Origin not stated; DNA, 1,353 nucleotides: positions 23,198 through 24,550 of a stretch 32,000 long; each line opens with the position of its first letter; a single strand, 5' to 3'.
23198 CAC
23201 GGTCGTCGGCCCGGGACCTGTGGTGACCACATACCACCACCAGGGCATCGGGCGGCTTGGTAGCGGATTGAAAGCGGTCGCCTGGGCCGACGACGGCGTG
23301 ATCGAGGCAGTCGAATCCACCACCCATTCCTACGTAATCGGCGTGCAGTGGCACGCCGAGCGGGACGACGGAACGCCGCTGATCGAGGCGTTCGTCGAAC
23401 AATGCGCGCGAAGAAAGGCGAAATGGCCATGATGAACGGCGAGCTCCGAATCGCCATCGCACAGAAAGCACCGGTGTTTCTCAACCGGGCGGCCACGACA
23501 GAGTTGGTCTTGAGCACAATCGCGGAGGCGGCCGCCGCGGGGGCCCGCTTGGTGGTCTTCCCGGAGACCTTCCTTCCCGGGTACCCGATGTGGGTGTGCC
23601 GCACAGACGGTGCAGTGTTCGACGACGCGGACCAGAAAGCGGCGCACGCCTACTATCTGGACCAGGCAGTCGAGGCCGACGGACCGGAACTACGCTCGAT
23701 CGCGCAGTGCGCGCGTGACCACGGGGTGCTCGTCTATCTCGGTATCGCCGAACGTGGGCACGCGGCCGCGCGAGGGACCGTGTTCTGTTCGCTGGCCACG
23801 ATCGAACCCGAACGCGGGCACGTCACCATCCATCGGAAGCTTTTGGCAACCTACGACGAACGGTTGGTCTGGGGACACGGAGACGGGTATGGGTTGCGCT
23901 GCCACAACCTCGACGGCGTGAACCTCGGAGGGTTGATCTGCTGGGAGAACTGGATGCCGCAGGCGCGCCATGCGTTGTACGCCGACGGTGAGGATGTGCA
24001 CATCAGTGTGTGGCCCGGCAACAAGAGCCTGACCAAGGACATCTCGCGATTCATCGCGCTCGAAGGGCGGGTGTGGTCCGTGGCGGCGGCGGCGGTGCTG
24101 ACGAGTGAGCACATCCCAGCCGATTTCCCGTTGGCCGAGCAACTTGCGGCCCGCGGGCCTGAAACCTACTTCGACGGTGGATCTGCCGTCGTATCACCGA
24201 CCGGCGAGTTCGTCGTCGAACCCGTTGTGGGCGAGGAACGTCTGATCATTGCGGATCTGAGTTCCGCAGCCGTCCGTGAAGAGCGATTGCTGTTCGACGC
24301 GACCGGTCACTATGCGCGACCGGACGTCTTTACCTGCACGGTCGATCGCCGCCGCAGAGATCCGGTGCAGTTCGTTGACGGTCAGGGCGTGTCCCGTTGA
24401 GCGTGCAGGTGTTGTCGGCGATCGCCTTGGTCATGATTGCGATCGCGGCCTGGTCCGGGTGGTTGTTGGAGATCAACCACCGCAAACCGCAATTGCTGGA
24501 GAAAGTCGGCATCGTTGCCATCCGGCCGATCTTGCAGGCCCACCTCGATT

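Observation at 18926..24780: Puu-like gamma-glutamylation gene set in which a nitrilase replaces the oxidase/aldehyde dehydrogenase steps: candidate aminonitrile pathway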

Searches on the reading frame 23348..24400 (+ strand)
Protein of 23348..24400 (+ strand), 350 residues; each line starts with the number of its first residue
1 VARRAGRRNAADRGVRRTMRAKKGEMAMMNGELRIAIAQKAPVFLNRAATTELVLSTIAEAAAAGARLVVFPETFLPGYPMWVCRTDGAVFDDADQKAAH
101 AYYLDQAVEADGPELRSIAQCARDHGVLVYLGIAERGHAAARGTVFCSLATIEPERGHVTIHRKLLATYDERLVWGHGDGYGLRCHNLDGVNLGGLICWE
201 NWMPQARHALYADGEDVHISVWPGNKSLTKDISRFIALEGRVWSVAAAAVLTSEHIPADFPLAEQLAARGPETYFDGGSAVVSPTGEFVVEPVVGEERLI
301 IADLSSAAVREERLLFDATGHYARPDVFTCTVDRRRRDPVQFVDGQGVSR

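Call 3: search_protein_families(library=pfam, proteins=[window:23348-24400:+])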
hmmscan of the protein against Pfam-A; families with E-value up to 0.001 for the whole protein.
window:23348-24400:+ (350 aa): 1 family
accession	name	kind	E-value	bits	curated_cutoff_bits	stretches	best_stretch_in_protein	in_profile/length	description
PF00795.27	CN_hydrolase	-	1.1e-39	136.8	23.2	1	34-311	1-253/256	Carbon-nitrogen hydrolase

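Call 4: search_protein_families(library=ncbifam, proteins=[window:23348-24400:+])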
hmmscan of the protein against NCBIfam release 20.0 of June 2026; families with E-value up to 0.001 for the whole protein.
window:23348-24400:+ (350 aa): 4 families
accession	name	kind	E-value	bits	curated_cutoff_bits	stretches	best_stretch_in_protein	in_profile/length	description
TIGR04048.1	nitrile_sll0784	equivalog_domain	7.4e-54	182.7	502.6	1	33-336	3-299/301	Nit6803 family nitrilase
NF040852.1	nitrile_Arch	equivalog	2.2e-14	53.2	500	1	33-313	1-244/262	nitrilase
TIGR03381.1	agmatine_aguB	equivalog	1.5e-10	40.9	410.25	1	50-316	17-265/279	N-carbamoylputrescine amidase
NF010588.0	PRK13981.1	equivalog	1e-09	37.3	479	1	32-305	4-245/546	NAD+ synthase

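Call 9: find_homologous_proteins(query=window:23423-24400:+)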
Query window:23423-24400:+ (325 aa): 5552 proteins with E <= 0.001 among 8000 candidates; the best 120 are listed.
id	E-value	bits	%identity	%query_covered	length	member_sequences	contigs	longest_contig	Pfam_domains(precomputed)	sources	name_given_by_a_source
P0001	1.4e-201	687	91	100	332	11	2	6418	PF00795.28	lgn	-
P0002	8.0e-165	566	77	97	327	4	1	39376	PF00795.28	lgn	-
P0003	3.3e-138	478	68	97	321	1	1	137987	PF00795.28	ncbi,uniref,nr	ncbi:carbon-nitrogen hydrolase family protein [Patulibacter defluvii]|uniref:carbon-nitrogen hydrola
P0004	7.6e-123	428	62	90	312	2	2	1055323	PF00795.28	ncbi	-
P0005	9.3e-121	421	61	94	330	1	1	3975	PF00795.28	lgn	-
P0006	1.6e-120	420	60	96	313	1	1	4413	PF00795.28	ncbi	-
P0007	2.5e-120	420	60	96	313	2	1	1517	PF00795.28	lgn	-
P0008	2.5e-120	420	60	91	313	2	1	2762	PF00795.28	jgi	-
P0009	7.4e-120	418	59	96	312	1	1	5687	PF00795.28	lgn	-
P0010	1.1e-119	418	60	95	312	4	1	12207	PF00795.28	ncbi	ncbi:MAG: carbon-nitrogen hydrolase family protein [Mycobacteriales bacterium]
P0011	2.6e-119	416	59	96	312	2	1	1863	PF00795.28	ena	-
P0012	6.0e-119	415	58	96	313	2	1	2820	PF00795.28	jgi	-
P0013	1.3e-118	414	58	94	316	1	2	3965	PF00795.28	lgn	-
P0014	1.8e-118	413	59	96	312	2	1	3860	PF00795.28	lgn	-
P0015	2.5e-118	413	58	96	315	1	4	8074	PF00795.28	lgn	-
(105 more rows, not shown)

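Call 10: search_solved_structures(query=window:23423-24400:+, show_alignments=1)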
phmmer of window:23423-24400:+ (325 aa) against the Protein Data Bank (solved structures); distinct sequences matched with E-value up to 0.001: 28.
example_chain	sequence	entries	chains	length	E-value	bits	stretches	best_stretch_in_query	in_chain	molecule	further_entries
3wuy_A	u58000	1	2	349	2.1e-46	161.8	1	7-309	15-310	Nitrilase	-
8uxu_A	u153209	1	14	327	1.2e-41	146.1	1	7-316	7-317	Nitrilase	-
6i00_J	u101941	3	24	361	1.9e-39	138.9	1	8-318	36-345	Bifunctional nitrilase/nitrile hydratase NIT4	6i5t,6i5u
6zby_A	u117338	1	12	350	1.6e-38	135.9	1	6-322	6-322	NitA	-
22rx_A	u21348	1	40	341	1.2e-35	126.5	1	4-318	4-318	Regioselective nitrilase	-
9odt_B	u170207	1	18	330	1.5e-35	126.1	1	7-301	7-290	Cyanide dihydratase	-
22sf_A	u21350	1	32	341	2.5e-35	125.4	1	4-322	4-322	Nitrilase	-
22ry_A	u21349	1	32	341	3.6e-35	124.9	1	4-318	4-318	Nitrilase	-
8c5i_A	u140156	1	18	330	7.3e-35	123.9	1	7-301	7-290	Cyanide dihydratase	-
8p4i_B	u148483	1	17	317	2.9e-34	121.9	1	8-301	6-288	Cyanide dihydratase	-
9er3_S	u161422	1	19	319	9.5e-34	120.2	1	8-301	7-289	Cyanide dihydratase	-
9ofa_O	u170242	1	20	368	6.1e-33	117.5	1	8-320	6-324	Cyanide hydratase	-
28to_B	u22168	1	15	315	2.4e-32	115.6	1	9-301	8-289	Cyanide degrading enzyme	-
3ivz_A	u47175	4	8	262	5.7e-10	42.1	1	9-224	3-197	Nitrilase | Beta ureidopropionase (Beta-alanine synthase)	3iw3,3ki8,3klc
1j31_A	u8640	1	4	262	6.8e-08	35.2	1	27-225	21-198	Hypothetical protein PH0642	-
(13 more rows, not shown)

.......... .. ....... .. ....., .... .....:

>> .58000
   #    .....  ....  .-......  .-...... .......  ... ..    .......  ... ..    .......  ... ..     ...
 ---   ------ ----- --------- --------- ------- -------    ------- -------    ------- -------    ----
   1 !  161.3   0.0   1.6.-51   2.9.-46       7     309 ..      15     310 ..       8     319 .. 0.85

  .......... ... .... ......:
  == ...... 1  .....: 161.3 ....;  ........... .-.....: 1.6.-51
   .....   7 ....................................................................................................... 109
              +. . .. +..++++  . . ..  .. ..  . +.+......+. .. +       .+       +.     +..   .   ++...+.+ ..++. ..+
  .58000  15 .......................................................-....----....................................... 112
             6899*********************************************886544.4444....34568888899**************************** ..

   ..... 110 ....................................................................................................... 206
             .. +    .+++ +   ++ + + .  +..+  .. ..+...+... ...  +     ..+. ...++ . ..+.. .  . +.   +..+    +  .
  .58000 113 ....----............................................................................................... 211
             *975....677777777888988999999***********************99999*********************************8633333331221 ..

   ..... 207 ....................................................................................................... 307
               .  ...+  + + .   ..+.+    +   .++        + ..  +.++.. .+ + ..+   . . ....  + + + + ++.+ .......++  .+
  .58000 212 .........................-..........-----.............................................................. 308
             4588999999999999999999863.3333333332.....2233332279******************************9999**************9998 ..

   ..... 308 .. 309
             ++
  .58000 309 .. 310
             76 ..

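Call 11: find_related_loci(query=window:23423-24400:+, collection=genome_contigs, flank=10000)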
Query window:23423-24400:+ (325 aa) in genome_contigs; peptide patterns used: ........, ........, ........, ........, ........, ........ (x = any residue, [..] = any of these).
324 stretches matched a pattern; 242 encode a relative of the query (tblastn E <= 1e-3); the best 80 are kept; 80 distinct loci.
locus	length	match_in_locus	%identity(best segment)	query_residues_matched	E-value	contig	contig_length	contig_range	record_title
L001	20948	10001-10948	68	4-319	9e-142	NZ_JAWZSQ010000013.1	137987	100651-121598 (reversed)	Patulibacter defluvii strain DM4 NODE_13_length_137987_cov_47.116779, whole genome shotgun sequence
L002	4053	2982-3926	59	8-319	3e-121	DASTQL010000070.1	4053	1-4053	MAG TPA_asm: Jiangellales bacterium isolate SMAG_U2222 k141_279816, whole genome shotgun sequence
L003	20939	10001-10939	59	8-319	5e-119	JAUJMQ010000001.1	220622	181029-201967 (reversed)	MAG: Egibacteraceae bacterium isolate YX1bin3 opera_contig_112, whole genome shotgun sequence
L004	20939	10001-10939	58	7-319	1e-118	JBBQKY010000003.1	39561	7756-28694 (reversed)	MAG: Propionibacteriales bacterium isolate Co_metawrap_536 Cmw_536_k141_3106237_length_39561_cov_46.9525, whole genome s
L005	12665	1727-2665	58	7-319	1e-118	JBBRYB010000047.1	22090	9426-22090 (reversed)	MAG: Propionibacteriales bacterium isolate La5_metabat2.011 La5_metabat2.011_K_3244768_L_22090_cov_28.9841, whole genome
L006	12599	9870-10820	57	5-321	3e-118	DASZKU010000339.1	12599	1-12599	MAG TPA_asm: Solirubrobacteraceae bacterium isolate SMAG_U5846 k141_3786544, whole genome shotgun sequence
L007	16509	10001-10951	56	3-319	3e-118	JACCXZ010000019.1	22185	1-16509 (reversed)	MAG: Nocardioidaceae bacterium isolate MGR_bin191 SD2897-2912_k127_8350622, whole genome shotgun sequence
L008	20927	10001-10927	58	8-320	3e-117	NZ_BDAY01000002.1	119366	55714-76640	Nocardia altamirensis NBRC 108246, whole genome shotgun sequence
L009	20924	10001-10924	59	8-319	6e-117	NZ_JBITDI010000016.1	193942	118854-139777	Nocardia sp. NPDC051570 NPDC051570_28_E9.ctg-0016, whole genome shotgun sequence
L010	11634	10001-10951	56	8-324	2e-116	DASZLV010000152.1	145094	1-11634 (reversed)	MAG TPA_asm: Solirubrobacteraceae bacterium isolate SMAG_U5874 k141_4616916, whole genome shotgun sequence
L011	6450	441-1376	58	8-319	1e-116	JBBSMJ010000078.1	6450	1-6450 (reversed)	MAG: Actinomycetes bacterium isolate LS5_sbin.28 LS5_sbin.28_K_671400_L_6450_cov_123.9515, whole genome shotgun sequence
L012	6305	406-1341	58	8-319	1e-116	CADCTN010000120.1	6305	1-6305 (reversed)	MAG: uncultured Blastococcus sp. isolate AVDCRST_MAG52 genome assembly, contig: NODE2842, whole genome shotgun sequence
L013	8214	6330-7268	57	7-319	4e-116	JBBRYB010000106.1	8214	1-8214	MAG: Propionibacteriales bacterium isolate La5_metabat2.011 La5_metabat2.011_K_2342495_L_8214_cov_113.3654, whole genome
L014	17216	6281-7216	57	8-319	9e-116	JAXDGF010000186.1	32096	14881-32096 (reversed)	MAG: Solirubrobacteraceae bacterium isolate BP_495 scaffold_2644096, whole genome shotgun sequence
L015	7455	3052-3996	58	8-319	9e-116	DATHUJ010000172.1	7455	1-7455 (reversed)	MAG TPA_asm: Jiangellales bacterium isolate SMAG_U16104 k141_864979, whole genome shotgun sequence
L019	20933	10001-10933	57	2-312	2e-115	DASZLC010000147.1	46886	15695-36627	MAG TPA_asm: Solirubrobacteraceae bacterium isolate SMAG_U5854 k141_4250198, whole genome shotgun sequence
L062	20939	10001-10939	55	7-319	2e-106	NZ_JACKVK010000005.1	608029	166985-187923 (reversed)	Mycobacterium yunnanensis strain DSM 44838 MYUN-DSM44838DSM44838_contig000005, whole genome shotgun sequence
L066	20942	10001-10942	54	8-321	2e-106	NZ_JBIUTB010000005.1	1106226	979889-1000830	Amycolatopsis sp. NPDC088138 NPDC088138_187_E11.ctg-0005, whole genome shotgun sequence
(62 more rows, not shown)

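Call 19: search_protein_families(library=pfam, proteins=[L019:14421-16358:+, L066:8488-9930:+])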
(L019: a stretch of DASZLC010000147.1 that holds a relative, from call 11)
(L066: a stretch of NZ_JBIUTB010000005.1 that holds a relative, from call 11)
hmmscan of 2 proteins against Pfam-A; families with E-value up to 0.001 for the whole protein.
L019:14421-16358:+ (645 aa): 4 families
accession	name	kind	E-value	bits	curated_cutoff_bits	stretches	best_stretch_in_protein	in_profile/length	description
PF01179.26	Cu_amine_oxid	-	6.6e-166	552.7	27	1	227-630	1-407/407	Copper amine oxidase, enzyme domain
PF21994.1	AGAO-like_N2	-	2.3e-14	53.8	27.4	1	25-99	2-75/76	AGAO-like N2 domain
PF02728.21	Cu_amine_oxidN3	-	1.3e-13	51.5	22.6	1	108-203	1-97/100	Copper amine oxidase, N3 domain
PF02727.21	Cu_amine_oxidN2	-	1.6e-12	47.9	21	1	18-101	1-85/87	Copper amine oxidase, N2 domain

L066:8488-9930:+ (480 aa): 1 family
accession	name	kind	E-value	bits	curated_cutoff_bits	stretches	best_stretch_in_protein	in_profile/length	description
PF00120.29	Gln-synt_C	-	1.2e-82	278.2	24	1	138-476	3-344/344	Glutamine synthetase, catalytic domain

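Call 27: search_solved_structures(query=L066:8488-9930:+, max_evalue=1e-10)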
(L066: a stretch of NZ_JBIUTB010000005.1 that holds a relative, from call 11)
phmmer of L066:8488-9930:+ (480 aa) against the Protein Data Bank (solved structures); distinct sequences matched with E-value up to 1e-10: 38.
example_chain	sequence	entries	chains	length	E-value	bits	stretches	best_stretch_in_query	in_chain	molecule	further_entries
8wwu_A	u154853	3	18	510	5.7e-141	473.7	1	6-478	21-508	Glutamine synthetase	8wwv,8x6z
8ool_A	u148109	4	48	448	7e-50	173.3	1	100-478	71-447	Glutamine synthetase from Methanothermococcus thermolithotrophicus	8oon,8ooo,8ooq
11zs_A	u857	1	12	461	1.9e-49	171.9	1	69-480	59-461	Glutamine synthetase, catalytic domain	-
7tdp_A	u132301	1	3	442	3e-49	171.2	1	101-480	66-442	Glutamine synthetase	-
7tfa_B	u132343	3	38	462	3.5e-49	171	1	101-480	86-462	Glutamine synthetase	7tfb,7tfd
4lnf_A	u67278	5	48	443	2.9e-48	168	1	101-480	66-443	Glutamine synthetase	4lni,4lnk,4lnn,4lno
4s0r_A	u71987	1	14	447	3e-48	167.9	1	101-480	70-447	Glutamine synthetase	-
7tfc_A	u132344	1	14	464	3.5e-48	167.7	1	101-480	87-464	Glutamine synthetase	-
8oow_A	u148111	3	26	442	2e-46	161.9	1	100-480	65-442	Glutamine synthetase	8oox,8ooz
5dm3_A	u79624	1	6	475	3e-46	161.3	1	25-478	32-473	L-glutamine synthetase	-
7ten_A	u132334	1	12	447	9.6e-46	159.7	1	101-480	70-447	Glutamine synthetase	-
8s59_O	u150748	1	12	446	1.1e-45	159.5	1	101-478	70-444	Glutamine synthetase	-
7tf9_A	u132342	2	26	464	1.1e-45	159.5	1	101-480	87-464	Glutamine synthetase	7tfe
8tfb_A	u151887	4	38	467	1.2e-45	159.3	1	101-478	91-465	Glutamine synthetase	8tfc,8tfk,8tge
8ufj_A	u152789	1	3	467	1.7e-45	158.8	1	101-478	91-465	Glutamine synthetase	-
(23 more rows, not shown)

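Call 39: search_protein_families(library=pfam, max_evalue=5, proteins=[L001:10963-11346:+])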
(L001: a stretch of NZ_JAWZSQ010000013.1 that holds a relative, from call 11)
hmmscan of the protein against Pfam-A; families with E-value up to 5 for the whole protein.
L001:10963-11346:+ (128 aa): 0 families

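Call 46: find_homologous_proteins(query=L062:10001-10960:+)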
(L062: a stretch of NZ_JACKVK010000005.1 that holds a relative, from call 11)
Query L062:10001-10960:+ (319 aa): 5439 proteins with E <= 0.001 among 8000 candidates; the best 120 are listed.
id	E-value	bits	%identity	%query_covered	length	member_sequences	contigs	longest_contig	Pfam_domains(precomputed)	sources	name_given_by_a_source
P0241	3.1e-213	725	100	100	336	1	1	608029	PF00795.28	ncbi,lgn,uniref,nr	ncbi:carbon-nitrogen hydrolase family protein [Mycobacterium yunnanensis]|uniref:Carbon-nitrogen hyd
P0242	3.7e-188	642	88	99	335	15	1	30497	PF00795.28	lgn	-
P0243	1.7e-186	637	87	99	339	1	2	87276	PF00795.28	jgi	-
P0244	7.5e-184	628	85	99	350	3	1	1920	PF00795.28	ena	-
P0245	3.6e-183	626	86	99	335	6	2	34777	PF00795.28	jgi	-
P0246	2.9e-181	620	84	98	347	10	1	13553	PF00795.28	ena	-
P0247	4.9e-178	609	83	98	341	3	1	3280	PF00795.28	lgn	-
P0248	6.5e-178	609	83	99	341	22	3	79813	PF00795.28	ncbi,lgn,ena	-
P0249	1.9e-177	607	82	98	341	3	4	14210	PF00795.28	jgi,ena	jgi:nitrilase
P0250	2.8e-177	607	82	99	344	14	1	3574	PF00795.28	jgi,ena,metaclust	metaclust:\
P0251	3.4e-177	606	81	98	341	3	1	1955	PF00795.28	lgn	-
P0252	1.2e-176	605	83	99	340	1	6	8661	PF00795.28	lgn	-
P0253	1.8e-176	604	82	98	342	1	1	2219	PF00795.28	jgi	jgi:nitrilase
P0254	1.2e-175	601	82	98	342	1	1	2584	PF00795.28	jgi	jgi:nitrilase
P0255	2.4e-174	597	79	99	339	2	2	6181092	PF00795.28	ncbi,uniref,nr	ncbi:carbon-nitrogen hydrolase family protein [Mycolicibacterium baixiangningiae]|uniref:carbon-nitr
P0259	1.9e-162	558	76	98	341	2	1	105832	PF00795.28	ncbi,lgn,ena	-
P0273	1.7e-142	492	67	99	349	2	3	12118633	PF00795.28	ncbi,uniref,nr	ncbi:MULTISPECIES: carbon-nitrogen hydrolase family protein [Streptomyces phaeochromogenes group]|un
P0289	1.5e-136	473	66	98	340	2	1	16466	PF00795.28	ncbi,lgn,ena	-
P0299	9.0e-135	467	64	99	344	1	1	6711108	PF00795.28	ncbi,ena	-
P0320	7.8e-132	457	67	98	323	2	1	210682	PF00795.28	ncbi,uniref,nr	ncbi:carbon-nitrogen hydrolase family protein [Cryptosporangium phraense]|uniref:Carbon-nitrogen hyd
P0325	1.2e-130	453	63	98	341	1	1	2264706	PF00795.28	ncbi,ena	-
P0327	2.7e-130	452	66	98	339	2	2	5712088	PF00795.28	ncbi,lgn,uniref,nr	ncbi:nitrilase [Mycolicibacterium madagascariense]|uniref:Nitrilase n=1 Tax=Mycolicibacterium madaga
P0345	1.3e-118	414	63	93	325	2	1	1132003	PF00795.28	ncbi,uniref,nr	ncbi:carbon-nitrogen hydrolase family protein [Nocardioides mangrovicus]|uniref:carbon-nitrogen hydr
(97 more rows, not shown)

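Call 47: find_encoding_contigs(protein=P0273, flank=6000, max_places=1)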
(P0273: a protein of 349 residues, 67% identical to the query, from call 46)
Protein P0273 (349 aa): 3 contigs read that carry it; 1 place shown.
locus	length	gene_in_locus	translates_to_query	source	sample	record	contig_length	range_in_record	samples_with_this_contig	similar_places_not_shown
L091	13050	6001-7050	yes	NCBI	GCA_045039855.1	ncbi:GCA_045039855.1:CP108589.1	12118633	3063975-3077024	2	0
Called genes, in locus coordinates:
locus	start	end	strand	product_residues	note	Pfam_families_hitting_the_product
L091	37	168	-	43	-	PF02687:FtsX (weak)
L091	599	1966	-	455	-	PF03315:SDH_beta, PF03313:SDH_alpha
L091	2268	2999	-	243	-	PF01184:Gpr1_Fun34_YaaH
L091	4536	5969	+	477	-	PF00120:Gln-synt_C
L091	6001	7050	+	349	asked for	PF00795:CN_hydrolase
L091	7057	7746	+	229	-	PF00117:GATase, PF07722:Peptidase_C26 (faint)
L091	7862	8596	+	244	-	PF00392:GntR, PF07729:FCD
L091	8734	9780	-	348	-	PF26366:DUF8094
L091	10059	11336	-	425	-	-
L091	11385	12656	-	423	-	PF18130:ATPgrasp_N, PF01071:GARS_A, PF02655:ATP-grasp_3, PF02786:CPSase_L_D2, PF07478:Dala_Dala_lig_C (weak), PF13535:ATP-grasp_4, PF15632:ATPgrasp_Ter (weak), PF18603:LAL_C2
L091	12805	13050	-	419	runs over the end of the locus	PF13347:MFS_2 (weak), PF07690:MFS_1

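Call 48: find_encoding_contigs(protein=P0320, flank=6000, max_places=1)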
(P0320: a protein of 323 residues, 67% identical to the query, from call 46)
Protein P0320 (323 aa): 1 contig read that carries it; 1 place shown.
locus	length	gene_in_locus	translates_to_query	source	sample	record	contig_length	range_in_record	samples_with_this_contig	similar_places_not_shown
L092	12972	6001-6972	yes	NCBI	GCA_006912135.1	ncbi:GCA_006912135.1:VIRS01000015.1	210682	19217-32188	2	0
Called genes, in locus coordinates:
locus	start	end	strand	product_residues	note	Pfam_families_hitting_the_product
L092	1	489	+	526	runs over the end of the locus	PF00501:AMP-binding, PF13193:AMP-binding_C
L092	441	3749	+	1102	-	PF00289:Biotin_carb_N, PF02786:CPSase_L_D2, PF25919:BSH_CusB (faint), PF02785:Biotin_carb_C, PF00364:Biotin_lipoyl, PF01039:Carboxyl_trans, PF03255:ACCA (weak)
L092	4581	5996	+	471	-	PF00120:Gln-synt_C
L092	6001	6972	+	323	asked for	PF00795:CN_hydrolase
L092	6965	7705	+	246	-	PF00392:GntR, PF13545:HTH_Crp_2 (weak), PF07729:FCD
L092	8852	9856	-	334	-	PF00356:LacI (weak), PF13407:Peripla_BP_4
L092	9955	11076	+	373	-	PF05721:PhyH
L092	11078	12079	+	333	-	PF01408:GFO_IDH_MocA, PF02894:GFO_IDH_MocA_C, PF22725:GFO_IDH_MocA_C3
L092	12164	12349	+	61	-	-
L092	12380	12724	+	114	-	PF04237:YjbR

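Call 49: find_encoding_contigs(protein=P0345, flank=6000, max_places=1)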
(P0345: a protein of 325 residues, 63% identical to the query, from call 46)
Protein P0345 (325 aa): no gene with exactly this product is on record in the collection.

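Call 50: find_encoding_contigs(protein=P0327, flank=6000, max_places=1)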
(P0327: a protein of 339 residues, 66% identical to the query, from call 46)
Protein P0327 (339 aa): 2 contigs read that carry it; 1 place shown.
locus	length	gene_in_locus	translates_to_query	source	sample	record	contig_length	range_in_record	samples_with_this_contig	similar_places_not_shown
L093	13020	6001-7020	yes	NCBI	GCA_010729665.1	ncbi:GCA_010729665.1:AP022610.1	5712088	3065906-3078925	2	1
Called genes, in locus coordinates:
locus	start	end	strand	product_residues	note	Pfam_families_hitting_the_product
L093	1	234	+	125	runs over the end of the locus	-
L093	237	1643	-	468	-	PF00296:Bac_luciferase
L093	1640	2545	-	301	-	PF03180:Lipoprotein_9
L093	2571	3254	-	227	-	PF00528:BPD_transp_1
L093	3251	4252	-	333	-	PF00005:ABC_tran, PF13304:AAA_21 (faint)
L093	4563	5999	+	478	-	PF00120:Gln-synt_C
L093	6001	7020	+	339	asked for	PF00795:CN_hydrolase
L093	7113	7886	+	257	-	PF00392:GntR, PF07729:FCD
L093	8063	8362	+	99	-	-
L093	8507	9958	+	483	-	PF00296:Bac_luciferase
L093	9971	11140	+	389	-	PF00296:Bac_luciferase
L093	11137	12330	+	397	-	PF02771:Acyl-CoA_dh_N, PF02770:Acyl-CoA_dh_M, PF00441:Acyl-CoA_dh_1 (weak), PF08028:Acyl-CoA_dh_2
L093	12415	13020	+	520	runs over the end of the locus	PF13489:Methyltransf_23, PF02390:Methyltransf_4 (weak), PF08241:Methyltransf_11, PF08242:Methyltransf_12, PF13649:Methyltransf_25, PF13847:Methyltransf_31, PF10119:MethyTransf_Reg, PF21782:WHD_PKMT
